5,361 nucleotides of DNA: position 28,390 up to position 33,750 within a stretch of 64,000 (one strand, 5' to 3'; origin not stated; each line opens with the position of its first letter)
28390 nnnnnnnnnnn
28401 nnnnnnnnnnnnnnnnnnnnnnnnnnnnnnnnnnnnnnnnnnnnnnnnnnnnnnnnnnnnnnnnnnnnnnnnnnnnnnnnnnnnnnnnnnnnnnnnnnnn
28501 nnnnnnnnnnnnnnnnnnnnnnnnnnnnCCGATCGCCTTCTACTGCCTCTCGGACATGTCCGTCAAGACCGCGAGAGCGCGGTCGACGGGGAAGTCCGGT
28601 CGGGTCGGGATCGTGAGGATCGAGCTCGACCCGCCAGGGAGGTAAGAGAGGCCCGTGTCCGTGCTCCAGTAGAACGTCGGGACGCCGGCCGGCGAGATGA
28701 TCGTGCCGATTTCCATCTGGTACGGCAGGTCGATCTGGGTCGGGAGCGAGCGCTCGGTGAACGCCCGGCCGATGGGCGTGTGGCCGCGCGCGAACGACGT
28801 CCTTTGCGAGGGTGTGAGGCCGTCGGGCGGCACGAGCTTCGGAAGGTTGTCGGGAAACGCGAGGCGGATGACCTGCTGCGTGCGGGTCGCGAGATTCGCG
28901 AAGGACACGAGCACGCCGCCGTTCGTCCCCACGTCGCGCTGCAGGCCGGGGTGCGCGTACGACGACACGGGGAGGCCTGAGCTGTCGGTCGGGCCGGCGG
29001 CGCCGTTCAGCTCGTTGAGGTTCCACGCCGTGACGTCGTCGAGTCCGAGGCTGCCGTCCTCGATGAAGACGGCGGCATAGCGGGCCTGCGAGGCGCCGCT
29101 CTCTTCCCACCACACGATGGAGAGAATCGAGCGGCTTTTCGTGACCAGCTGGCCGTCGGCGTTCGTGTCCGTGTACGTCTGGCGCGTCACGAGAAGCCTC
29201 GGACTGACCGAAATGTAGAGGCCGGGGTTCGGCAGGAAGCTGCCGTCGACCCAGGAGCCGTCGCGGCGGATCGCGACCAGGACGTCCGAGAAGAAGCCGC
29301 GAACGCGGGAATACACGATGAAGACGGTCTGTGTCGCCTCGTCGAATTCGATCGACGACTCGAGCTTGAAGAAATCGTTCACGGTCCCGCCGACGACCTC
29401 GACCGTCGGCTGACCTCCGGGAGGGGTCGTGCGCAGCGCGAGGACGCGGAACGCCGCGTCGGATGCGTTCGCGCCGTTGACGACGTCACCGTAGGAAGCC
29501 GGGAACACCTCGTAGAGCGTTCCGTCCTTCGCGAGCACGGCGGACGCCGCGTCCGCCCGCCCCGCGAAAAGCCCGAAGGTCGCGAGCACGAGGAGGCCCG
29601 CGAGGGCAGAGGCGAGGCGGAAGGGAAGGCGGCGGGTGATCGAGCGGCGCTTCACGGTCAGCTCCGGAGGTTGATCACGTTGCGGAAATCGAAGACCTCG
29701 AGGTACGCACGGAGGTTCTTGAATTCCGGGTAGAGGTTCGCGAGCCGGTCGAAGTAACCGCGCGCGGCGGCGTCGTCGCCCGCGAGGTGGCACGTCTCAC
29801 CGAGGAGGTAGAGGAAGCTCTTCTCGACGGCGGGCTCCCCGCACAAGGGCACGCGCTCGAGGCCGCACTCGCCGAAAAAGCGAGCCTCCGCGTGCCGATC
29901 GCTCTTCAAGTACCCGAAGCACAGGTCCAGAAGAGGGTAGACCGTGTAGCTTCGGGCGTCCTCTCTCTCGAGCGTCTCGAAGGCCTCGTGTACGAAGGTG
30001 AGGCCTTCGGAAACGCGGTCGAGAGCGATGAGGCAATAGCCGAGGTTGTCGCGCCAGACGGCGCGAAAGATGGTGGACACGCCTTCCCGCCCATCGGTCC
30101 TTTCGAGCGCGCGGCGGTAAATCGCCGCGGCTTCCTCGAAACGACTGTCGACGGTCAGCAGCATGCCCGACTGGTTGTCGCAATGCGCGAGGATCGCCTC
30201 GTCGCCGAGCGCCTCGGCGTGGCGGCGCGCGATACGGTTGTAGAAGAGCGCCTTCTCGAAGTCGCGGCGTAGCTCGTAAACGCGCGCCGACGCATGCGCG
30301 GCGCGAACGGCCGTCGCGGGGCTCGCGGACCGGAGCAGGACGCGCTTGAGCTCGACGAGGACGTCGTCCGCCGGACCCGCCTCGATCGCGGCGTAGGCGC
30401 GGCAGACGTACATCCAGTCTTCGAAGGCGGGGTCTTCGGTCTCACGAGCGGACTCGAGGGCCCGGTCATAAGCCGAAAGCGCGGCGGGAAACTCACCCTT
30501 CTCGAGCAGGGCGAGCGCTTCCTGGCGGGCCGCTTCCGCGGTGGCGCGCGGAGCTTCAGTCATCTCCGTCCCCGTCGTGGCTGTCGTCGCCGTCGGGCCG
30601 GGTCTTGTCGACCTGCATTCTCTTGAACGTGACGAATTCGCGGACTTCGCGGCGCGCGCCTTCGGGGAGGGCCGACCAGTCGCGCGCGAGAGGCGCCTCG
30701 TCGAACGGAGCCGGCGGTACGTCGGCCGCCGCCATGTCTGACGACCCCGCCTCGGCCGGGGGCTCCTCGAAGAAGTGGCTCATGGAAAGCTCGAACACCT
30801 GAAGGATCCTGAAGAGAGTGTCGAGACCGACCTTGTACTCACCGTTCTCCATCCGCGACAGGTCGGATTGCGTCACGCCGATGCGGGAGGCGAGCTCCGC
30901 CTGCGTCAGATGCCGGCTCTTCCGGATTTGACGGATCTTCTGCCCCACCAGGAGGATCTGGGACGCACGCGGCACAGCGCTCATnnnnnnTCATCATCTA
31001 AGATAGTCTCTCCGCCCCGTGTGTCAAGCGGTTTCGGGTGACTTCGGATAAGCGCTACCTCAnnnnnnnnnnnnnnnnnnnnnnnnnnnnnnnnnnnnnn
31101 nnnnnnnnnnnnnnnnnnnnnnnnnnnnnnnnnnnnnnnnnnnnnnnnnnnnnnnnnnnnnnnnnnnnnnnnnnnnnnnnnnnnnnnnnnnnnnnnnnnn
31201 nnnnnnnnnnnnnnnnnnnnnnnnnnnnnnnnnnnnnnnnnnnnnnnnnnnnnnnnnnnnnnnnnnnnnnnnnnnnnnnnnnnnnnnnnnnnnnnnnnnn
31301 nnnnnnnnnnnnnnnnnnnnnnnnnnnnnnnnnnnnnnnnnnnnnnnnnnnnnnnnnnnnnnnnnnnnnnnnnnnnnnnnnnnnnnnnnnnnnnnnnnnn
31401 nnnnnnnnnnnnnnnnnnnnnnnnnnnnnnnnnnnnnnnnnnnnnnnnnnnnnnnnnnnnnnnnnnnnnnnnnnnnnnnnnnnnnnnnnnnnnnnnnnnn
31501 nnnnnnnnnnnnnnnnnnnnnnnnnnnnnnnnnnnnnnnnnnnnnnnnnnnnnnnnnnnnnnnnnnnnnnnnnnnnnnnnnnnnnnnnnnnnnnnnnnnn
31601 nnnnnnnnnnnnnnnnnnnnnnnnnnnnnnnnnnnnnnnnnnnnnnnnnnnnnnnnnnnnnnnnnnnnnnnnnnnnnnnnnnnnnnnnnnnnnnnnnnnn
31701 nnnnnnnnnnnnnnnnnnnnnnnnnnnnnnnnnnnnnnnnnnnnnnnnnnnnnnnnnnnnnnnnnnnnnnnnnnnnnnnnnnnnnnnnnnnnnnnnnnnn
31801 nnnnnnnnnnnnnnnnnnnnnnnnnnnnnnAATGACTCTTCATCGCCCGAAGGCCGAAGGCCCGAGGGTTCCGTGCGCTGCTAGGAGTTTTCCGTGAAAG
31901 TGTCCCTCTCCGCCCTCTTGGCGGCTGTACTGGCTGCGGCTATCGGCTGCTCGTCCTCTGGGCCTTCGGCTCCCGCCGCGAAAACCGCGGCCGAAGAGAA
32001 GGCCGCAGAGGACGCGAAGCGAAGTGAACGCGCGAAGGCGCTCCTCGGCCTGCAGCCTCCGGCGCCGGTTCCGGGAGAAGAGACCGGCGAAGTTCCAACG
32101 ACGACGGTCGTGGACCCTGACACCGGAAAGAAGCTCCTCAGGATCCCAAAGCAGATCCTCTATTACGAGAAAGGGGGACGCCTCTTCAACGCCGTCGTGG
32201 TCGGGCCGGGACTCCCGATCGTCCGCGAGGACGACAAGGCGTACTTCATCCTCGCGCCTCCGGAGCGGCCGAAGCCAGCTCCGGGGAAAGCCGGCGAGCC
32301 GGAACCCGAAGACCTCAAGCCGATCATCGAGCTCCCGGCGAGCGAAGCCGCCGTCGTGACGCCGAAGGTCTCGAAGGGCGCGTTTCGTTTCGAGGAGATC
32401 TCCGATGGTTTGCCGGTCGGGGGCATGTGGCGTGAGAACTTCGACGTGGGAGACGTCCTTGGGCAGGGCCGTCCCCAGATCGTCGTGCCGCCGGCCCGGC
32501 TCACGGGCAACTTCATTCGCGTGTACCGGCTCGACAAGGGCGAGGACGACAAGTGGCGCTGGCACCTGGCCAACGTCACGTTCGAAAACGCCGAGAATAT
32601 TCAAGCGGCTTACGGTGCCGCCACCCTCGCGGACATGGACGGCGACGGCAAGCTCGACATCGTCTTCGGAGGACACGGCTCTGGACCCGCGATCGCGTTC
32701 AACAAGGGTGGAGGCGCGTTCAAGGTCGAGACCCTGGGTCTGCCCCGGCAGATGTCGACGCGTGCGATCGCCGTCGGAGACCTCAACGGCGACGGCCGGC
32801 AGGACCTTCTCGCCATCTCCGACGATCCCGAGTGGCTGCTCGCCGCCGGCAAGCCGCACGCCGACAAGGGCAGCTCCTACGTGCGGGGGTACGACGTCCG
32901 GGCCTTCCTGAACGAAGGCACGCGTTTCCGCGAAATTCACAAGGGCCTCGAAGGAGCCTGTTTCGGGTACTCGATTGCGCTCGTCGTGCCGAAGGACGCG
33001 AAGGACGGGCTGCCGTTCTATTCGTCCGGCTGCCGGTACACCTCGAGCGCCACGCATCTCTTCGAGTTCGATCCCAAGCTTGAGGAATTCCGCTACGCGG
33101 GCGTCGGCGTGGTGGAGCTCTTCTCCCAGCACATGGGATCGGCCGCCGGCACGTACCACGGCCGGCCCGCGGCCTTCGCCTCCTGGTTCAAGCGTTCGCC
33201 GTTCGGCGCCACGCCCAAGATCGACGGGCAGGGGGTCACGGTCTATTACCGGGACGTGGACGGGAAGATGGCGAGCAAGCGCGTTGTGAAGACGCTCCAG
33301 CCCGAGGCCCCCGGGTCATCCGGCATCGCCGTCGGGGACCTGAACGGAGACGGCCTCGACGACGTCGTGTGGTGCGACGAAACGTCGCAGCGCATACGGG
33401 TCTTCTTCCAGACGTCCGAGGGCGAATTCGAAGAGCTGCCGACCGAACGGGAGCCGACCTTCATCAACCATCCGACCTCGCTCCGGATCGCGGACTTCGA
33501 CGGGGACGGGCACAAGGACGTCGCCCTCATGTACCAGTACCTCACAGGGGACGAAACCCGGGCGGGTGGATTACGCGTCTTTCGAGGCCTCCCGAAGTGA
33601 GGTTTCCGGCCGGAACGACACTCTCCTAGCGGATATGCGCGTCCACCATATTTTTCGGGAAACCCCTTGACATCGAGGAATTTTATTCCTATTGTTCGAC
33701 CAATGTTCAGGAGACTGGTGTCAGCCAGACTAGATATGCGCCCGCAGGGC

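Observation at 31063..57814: Large cell-surface glycan locus with giant secreted proteins embedded between wzm and wzt: a candidate surface-protein O-glycosylation system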

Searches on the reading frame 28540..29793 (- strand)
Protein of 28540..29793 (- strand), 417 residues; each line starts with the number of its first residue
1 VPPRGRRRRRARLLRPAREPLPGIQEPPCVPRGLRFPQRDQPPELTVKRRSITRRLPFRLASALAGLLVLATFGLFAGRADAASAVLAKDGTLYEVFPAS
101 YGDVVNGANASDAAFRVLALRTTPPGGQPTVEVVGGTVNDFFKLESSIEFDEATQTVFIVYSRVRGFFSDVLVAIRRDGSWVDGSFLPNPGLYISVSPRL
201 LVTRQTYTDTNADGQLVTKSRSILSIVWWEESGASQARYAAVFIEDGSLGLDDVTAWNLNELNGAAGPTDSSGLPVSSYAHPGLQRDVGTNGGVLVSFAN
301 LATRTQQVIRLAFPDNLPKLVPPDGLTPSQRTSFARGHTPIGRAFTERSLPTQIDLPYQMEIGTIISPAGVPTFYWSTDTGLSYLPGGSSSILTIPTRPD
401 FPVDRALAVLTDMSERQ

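Call 8: search_protein_families(library=pfam, proteins=[window:28540-29793:-], max_evalue=0.01)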
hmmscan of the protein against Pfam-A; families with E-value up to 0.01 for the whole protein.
window:28540-29793:- (417 aa): 0 families

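Call 18: search_protein_families(library=ncbifam, proteins=[window:28540-29793:-], max_evalue=0.01)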
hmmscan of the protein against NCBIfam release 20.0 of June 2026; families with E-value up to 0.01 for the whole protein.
window:28540-29793:- (417 aa): 0 families

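Call 63: search_protein_families(library=pfam, proteins=[window:28540-29793:-], max_evalue=0.5)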
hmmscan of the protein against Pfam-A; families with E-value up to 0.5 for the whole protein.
window:28540-29793:- (417 aa): 0 families

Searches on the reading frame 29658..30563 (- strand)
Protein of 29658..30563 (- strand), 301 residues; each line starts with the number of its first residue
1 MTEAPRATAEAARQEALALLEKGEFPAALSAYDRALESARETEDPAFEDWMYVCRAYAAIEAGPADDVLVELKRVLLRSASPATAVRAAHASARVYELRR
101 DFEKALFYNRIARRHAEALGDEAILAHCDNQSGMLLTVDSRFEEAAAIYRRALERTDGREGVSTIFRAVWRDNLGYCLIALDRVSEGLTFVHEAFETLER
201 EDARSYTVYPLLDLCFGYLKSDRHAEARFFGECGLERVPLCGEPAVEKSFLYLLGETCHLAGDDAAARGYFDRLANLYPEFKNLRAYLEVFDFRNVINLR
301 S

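Call 8: search_protein_families(library=pfam, proteins=[window:29658-30563:-], max_evalue=0.01)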
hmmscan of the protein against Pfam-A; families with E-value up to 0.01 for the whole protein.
window:29658-30563:- (301 aa): 10 families
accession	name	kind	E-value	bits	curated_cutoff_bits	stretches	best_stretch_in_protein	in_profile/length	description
PF13424.12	TPR_12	-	7.1e-10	39.4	30.1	0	8-41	44-77/77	Tetratricopeptide repeat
PF07719.23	TPR_2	-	9e-10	38.4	27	0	250-280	3-33/34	Tetratricopeptide repeat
PF13176.12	TPR_7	-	2.3e-08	33.9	27.9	0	17-45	7-35/36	Tetratricopeptide repeat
PF13432.12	TPR_16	-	5.1e-06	27.3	32.7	0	15-39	3-27/65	Tetratricopeptide repeat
PF17874.7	TPR_MalT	-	1.2e-05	25.2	45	0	3-60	74-131/336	MalT-like TPR region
PF00515.34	TPR_1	-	2e-05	24.6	27.8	0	16-37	8-29/34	Tetratricopeptide repeat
PF13428.12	TPR_14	-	0.0005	20.9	23.5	0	251-285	4-38/44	Tetratricopeptide repeat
PF13181.12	TPR_8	-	0.0019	18.7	25.7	0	141-155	16-30/34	Tetratricopeptide repeat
PF13174.12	TPR_6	-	0.002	19.1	26.3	0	251-280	3-32/33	Tetratricopeptide repeat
PF14559.12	TPR_19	-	0.0035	18.1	25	0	19-91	1-66/68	Tetratricopeptide repeat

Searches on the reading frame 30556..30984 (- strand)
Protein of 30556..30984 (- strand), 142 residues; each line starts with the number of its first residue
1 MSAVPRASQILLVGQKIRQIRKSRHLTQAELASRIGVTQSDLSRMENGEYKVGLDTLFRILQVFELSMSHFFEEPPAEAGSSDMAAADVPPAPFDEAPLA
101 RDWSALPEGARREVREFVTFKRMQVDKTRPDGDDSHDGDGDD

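Call 8: search_protein_families(library=pfam, proteins=[window:30556-30984:-], max_evalue=0.01)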
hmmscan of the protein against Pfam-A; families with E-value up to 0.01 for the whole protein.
window:30556-30984:- (142 aa): 7 families
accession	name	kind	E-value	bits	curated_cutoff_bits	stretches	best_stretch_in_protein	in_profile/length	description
PF01381.28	HTH_3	-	1.1e-14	54.7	23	1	17-69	1-53/55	Helix-turn-helix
PF13560.12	HTH_31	-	4.4e-10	40.1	27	1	14-67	3-57/64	Helix-turn-helix domain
PF12844.13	HTH_19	-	7.2e-09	35.9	30.2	1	14-67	1-54/64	Helix-turn-helix domain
PF13443.12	HTH_26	-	1.3e-07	32.2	22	1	16-69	1-55/63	Cro/C1-type HTH DNA-binding domain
PF13744.12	HTH_37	-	5.3e-06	26.6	27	1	15-50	21-56/80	Helix-turn-helix domain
PF22495.2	HTH_92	-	6.2e-06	25.9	27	1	18-49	1-32/45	RsaL-like HTH domain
PF15731.11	MqsA_antitoxin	-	0.0004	20.9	30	1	14-63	71-119/131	Antitoxin component of bacterial toxin-antitoxin system, MqsA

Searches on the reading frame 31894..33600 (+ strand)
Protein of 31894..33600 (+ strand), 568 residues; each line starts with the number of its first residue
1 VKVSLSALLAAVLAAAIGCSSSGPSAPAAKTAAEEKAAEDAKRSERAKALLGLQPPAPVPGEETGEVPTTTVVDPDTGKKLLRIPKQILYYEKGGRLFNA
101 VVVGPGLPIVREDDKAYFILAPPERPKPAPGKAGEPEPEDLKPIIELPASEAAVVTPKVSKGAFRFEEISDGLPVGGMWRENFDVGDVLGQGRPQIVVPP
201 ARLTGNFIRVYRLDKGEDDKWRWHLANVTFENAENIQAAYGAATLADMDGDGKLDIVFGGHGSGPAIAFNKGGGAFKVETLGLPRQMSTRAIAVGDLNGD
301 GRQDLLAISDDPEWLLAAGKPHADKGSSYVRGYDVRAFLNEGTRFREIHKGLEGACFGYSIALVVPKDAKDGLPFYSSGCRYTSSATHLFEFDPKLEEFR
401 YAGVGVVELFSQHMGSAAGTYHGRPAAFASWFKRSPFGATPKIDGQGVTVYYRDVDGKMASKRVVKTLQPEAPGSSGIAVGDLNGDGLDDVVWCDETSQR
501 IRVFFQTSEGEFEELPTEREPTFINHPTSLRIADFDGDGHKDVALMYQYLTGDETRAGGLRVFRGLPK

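Call 5: search_protein_families(library=pfam, proteins=[window:31894-33600:+], max_evalue=0.01)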
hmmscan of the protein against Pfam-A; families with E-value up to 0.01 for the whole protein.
window:31894-33600:+ (568 aa): 4 families
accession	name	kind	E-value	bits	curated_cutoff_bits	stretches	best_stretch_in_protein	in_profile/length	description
PF13517.12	FG-GAP_3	-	4.2e-29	101.4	26.9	3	482-544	1-60/61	FG-GAP-like repeat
PF01839.29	FG-GAP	-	1.6e-15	57.1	22.1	2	290-308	3-21/37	FG-GAP repeat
PF12256.14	TcdB_toxin_midN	-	6.4e-05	22.8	24.8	0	243-261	30-48/181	Insecticide toxin TcdB middle/N-terminal region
PF21348.3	RGL11_C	-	0.0061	15.8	27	0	204-260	200-255/490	Rhamnogalacturonan lyase family 11, C-terminal domain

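Call 18: search_protein_families(library=ncbifam, proteins=[window:31894-33600:+], max_evalue=0.01)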
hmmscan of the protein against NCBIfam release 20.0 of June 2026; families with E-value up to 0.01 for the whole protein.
window:31894-33600:+ (568 aa): 4 families
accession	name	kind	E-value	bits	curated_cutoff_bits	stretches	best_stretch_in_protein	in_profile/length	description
NF047539.1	XAC2610_fam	domain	1.6e-05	25.3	35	0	531-549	2-20/89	XAC2610-related protein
NF046077.1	LPS_M949_RS01915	subfamily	0.00015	21.7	60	0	527-558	68-99/154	M949_RS01915 family surface polysaccharide biosynthesis protein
NF052348.1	beta_propeller_lectin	domain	0.0032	16.6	200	0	471-516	88-132/337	beta propeller lectin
NF052323.1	T9SSA_dep_M6i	equivalog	0.005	14.8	600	0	236-312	782-859/1043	T9SS-dependent M6-like inactivated metalloprotease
